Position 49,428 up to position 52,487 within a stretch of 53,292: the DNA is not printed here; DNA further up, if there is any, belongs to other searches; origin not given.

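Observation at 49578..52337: ABC exporter fused in one ORF to an aminoglycoside-phosphotransferase-like kinase domain, inside a glycan operon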

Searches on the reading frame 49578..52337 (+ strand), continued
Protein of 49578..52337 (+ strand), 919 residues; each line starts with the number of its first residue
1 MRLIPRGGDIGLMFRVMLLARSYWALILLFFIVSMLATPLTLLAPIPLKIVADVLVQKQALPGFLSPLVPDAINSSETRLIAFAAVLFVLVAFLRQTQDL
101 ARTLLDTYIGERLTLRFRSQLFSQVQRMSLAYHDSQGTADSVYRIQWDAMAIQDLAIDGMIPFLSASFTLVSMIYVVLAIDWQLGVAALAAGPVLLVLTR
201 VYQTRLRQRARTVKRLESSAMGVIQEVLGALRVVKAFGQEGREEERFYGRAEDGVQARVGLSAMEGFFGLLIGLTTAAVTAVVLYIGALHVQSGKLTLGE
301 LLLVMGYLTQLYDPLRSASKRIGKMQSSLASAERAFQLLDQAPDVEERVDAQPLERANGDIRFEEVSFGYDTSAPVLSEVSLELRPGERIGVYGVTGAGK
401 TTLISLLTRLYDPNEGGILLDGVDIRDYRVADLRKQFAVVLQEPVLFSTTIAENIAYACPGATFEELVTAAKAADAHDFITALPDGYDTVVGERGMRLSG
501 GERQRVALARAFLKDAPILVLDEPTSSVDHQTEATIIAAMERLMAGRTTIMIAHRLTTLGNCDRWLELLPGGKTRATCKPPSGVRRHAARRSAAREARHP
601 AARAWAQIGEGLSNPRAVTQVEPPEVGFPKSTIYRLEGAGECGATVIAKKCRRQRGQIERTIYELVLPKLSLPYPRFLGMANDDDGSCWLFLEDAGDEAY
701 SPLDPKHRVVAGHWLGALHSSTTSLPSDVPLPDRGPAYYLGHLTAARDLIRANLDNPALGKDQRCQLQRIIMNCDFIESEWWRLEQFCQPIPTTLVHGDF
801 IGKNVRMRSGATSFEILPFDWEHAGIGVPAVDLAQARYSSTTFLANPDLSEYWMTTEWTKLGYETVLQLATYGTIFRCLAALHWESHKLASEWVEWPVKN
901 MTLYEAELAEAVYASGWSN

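Call 42: find_encoding_contigs(protein=P0134, flank=10000, max_places=2)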
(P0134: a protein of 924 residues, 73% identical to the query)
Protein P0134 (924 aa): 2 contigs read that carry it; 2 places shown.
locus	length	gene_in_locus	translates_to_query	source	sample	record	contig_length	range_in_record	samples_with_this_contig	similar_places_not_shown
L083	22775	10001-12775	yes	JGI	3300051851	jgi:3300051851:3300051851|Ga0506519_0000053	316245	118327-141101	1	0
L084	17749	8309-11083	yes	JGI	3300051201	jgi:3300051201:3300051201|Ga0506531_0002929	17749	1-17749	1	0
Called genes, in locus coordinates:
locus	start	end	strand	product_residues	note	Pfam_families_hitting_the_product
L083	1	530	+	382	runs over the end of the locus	PF04893:Yip1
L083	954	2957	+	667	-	PF01011:PQQ, PF13570:Beta-prop_ACSF4 (faint), PF13360:PQQ_2, PF01011:PQQ, PF13360:PQQ_2, PF13473:Cupredoxin_1 (weak), PF00127:Copper-bind (weak)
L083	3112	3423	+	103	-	-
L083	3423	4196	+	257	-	PF05239:PRC (faint)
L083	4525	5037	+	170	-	PF07638:Sigma70_ECF (weak), PF04542:Sigma70_r2, PF08281:Sigma70_r4_2, PF04545:Sigma70_r4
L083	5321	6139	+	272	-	-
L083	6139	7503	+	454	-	PF03721:UDPG_MGDP_dh_N, PF00984:UDPG_MGDP_dh, PF03720:UDPG_MGDP_dh_C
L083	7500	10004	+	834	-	PF02836:Glyco_hydro_2_C, PF13641:Glyco_tranf_2_3, PF00535:Glycos_transf_2, PF10111:Glyco_tranf_2_2 (weak), PF13632:Glyco_trans_2_3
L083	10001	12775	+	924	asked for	PF00664:ABC_membrane, PF00005:ABC_tran, PF01636:APH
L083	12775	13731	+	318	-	PF01073:3Beta_HSD, PF01370:Epimerase, PF02719:Polysacc_synt_2 (faint), PF04321:RmlD_sub_bind, PF07993:NAD_binding_4 (faint), PF16363:GDP_Man_Dehyd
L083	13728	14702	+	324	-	PF01073:3Beta_HSD, PF01370:Epimerase, PF02719:Polysacc_synt_2, PF04321:RmlD_sub_bind, PF13460:NAD_binding_10, PF16363:GDP_Man_Dehyd, PF07993:NAD_binding_4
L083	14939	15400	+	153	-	PF02566:OsmC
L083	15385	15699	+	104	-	PF03992:ABM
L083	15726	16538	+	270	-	PF02585:PIG-L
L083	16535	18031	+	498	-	PF00282:Pyridoxal_deC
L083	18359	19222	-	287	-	PF25852:DUF6242_C (faint), PF13088:BNR_2 (faint), PF15902:Sortilin-Vps10, PF02012:BNR (faint), PF14870:PSII_BNR (weak), PF15902:Sortilin-Vps10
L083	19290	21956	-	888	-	PF04234:CopC, PF13115:YtkA (faint), PF05425:CopD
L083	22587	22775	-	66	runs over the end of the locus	PF00338:Ribosomal_S10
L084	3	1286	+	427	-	?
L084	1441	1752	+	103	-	-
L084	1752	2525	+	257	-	PF05239:PRC (faint)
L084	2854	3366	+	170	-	PF07638:Sigma70_ECF (weak), PF04542:Sigma70_r2, PF08281:Sigma70_r4_2, PF04545:Sigma70_r4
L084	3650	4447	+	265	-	-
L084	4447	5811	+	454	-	PF03721:UDPG_MGDP_dh_N, PF00984:UDPG_MGDP_dh, PF03720:UDPG_MGDP_dh_C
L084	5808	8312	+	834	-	PF02836:Glyco_hydro_2_C, PF13641:Glyco_tranf_2_3, PF00535:Glycos_transf_2, PF10111:Glyco_tranf_2_2 (weak), PF13632:Glyco_trans_2_3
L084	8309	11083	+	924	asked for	PF00664:ABC_membrane, PF00005:ABC_tran, PF01636:APH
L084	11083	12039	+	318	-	PF01073:3Beta_HSD, PF01370:Epimerase, PF02719:Polysacc_synt_2 (faint), PF04321:RmlD_sub_bind, PF07993:NAD_binding_4 (faint), PF16363:GDP_Man_Dehyd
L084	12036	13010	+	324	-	PF01073:3Beta_HSD, PF01370:Epimerase, PF02719:Polysacc_synt_2, PF04321:RmlD_sub_bind, PF13460:NAD_binding_10, PF16363:GDP_Man_Dehyd, PF07993:NAD_binding_4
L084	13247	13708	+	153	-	PF02566:OsmC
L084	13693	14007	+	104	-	PF03992:ABM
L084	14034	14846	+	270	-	PF02585:PIG-L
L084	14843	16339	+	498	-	PF00282:Pyridoxal_deC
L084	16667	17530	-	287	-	PF25852:DUF6242_C (faint), PF13088:BNR_2 (faint), PF15902:Sortilin-Vps10, PF02012:BNR (faint), PF14870:PSII_BNR (weak), PF15902:Sortilin-Vps10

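Call 43: find_encoding_contigs(protein=P0171, flank=10000, max_places=1)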
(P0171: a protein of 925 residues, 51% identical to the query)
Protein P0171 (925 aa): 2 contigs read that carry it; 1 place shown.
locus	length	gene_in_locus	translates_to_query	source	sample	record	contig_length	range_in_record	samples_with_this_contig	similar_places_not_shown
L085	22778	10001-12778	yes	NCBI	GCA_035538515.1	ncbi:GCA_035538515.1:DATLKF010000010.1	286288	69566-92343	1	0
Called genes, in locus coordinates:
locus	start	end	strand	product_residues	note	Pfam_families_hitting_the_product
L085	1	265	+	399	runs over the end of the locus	PF13784:Fic_N, PF02661:Fic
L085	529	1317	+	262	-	PF00589:Phage_integrase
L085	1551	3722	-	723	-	PF01804:Penicil_amidase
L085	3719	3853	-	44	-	PF03807:F420_oxidored (weak)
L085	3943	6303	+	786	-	PF19313:DUF5916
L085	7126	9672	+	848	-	PF02836:Glyco_hydro_2_C, PF13506:Glyco_transf_21 (weak), PF13641:Glyco_tranf_2_3, PF00535:Glycos_transf_2, PF10111:Glyco_tranf_2_2 (weak), PF13632:Glyco_trans_2_3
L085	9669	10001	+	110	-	-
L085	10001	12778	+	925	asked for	PF00664:ABC_membrane, PF00005:ABC_tran, PF13304:AAA_21 (faint), PF01636:APH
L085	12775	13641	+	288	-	PF14397:ATPgrasp_ST (weak), PF08443:RimK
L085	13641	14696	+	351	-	PF01636:APH, PF02958:EcKL (weak)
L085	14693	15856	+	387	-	-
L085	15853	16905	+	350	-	PF01636:APH, PF02958:EcKL (weak)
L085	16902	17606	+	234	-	PF04794:YdjC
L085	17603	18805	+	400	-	-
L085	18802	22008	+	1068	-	PF13620:CarboxypepD_reg, PF13715:CarbopepD_reg_2, PF25183:OMP_b-brl_4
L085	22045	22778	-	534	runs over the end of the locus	PF00437:T2SSE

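Call 44: find_encoding_contigs(protein=P0198, flank=10000, max_places=1)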
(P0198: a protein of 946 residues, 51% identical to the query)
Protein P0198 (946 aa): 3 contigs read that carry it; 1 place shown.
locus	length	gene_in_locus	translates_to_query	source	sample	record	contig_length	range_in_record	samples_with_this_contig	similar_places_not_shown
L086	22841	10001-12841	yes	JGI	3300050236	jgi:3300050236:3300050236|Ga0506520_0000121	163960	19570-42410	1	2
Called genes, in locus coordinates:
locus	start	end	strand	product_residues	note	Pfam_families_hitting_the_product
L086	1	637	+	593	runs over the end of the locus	PF00999:Na_H_Exchanger, PF02080:TrkA_C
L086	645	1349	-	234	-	PF00106:adh_short, PF01370:Epimerase (weak), PF08659:KR, PF13561:adh_short_C2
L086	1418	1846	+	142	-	PF03100:CcmE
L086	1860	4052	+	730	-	PF01578:Cytochrom_C_asm, PF16327:CcmF_C, PF05140:ResB (faint)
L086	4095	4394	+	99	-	-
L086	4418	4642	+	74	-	PF03840:SecG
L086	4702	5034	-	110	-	-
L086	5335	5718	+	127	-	-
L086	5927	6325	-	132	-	PF07366:SnoaL, PF12680:SnoaL_2, PF14534:DUF4440 (weak)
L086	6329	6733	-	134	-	PF12680:SnoaL_2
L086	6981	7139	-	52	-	-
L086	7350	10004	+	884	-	PF02836:Glyco_hydro_2_C, PF13506:Glyco_transf_21 (faint), PF00535:Glycos_transf_2, PF10111:Glyco_tranf_2_2 (faint), PF13641:Glyco_tranf_2_3, PF13632:Glyco_trans_2_3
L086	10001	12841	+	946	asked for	PF00664:ABC_membrane, PF00005:ABC_tran, PF01636:APH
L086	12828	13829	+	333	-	PF01636:APH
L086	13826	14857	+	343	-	PF01636:APH, PF02958:EcKL (weak)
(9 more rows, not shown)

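Call 52: search_protein_families(library=ncbifam, proteins=[L085:14693-15856:+, L085:17603-18805:+, L085:9669-10001:+, L085:12775-13641:+, L085:13641-14696:+, L085:16902-17606:+], max_evalue=0.01)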
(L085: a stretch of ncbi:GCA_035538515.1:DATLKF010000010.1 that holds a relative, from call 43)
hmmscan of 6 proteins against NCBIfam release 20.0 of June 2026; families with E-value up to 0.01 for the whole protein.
L085:14693-15856:+ (387 aa): 0 families

L085:17603-18805:+ (400 aa): 0 families

L085:9669-10001:+ (110 aa): 0 families

L085:12775-13641:+ (288 aa): 26 families (the best 25 are shown)
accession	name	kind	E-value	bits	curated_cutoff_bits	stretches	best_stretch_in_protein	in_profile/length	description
TIGR02144.1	LysX_arch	equivalog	2.2e-18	66.3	275.6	1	24-239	15-248/281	lysine biosynthesis protein LysX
TIGR00768.1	rimK_fam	subfamily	1.5e-17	63.8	143.4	1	17-236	9-246/276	RimK family alpha-L-glutamate ligase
NF040720.1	MptN_Meth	equivalog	9.5e-14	51.1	350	1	72-251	81-276/291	tetrahydromethanopterin:alpha-L-glutamate ligase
TIGR04356.1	grasp_GAK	hypoth_equivalog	5.7e-12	45.3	300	1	69-252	76-270/287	GAK system ATP-grasp enzyme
TIGR03103.1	trio_acet_GNAT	equivalog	2.2e-08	33.1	569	1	91-182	296-391/547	N-acetylglutaminylglutamine synthetase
NF007764.0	PRK10446.1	equivalog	2.9e-08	33.4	331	1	88-250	95-271/300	30S ribosomal protein S6--L-glutamate ligase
NF009404.0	PRK12767.1-3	equivalog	4.3e-08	32.4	316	1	73-155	91-176/344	carbamoyl phosphate synthase-like protein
NF002563.0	PRK02186.1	subfamily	5.4e-08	31.5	625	1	89-155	104-172/890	argininosuccinate lyase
NF010623.0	PRK14016.1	subfamily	7.2e-08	31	877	1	91-189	213-316/871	cyanophycin synthetase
TIGR02068.2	cya_phycin_syn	equivalog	3.7e-07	28.5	850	1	91-192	212-318/862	cyanophycin synthetase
NF009402.0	PRK12767.1-1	equivalog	5.7e-07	28.6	218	1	78-165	101-192/329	carbamoyl phosphate synthase-like protein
NF004680.0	PRK06019.1-6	equivalog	3.8e-06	25.9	327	1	73-154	97-181/405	5-(carboxyamino)imidazole ribonucleotide synthase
TIGR04443.1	F420_CofF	equivalog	3.9e-06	26.1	300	1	60-249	60-263/283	coenzyme gamma-F420-2:alpha-L-glutamate ligase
NF002378.0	PRK01372.1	subfamily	1.2e-05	24.1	243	1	57-188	64-199/305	D-alanine--D-alanine ligase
NF009405.0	PRK12767.1-4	equivalog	0.00013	21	390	1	85-155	105-174/320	carbamoyl phosphate synthase-like protein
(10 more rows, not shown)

L085:13641-14696:+ (351 aa): 1 family
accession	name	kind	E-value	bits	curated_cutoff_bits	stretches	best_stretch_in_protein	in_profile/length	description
NF046102.1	CellCycRegCcrZ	equivalog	0.0043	16.5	400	1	216-274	153-206/260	cell cycle regulator CcrZ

L085:16902-17606:+ (234 aa): 2 families
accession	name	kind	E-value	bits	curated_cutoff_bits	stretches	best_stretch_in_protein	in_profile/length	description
NF002559.0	PRK02134.1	equivalog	4.5e-46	157.4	227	2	74-225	99-249/249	chitin disaccharide deacetylase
TIGR03473.1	HpnK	hypoth_equivalog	1.3e-30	106.7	232.6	2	6-67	2-63/283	hopanoid biosynthesis-associated protein HpnK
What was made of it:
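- Elsewhere there are extra kinases, an ATP-grasp ligase, a YdjC deacetylase and an outer-membrane barrel (calls 43, 44, 52).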
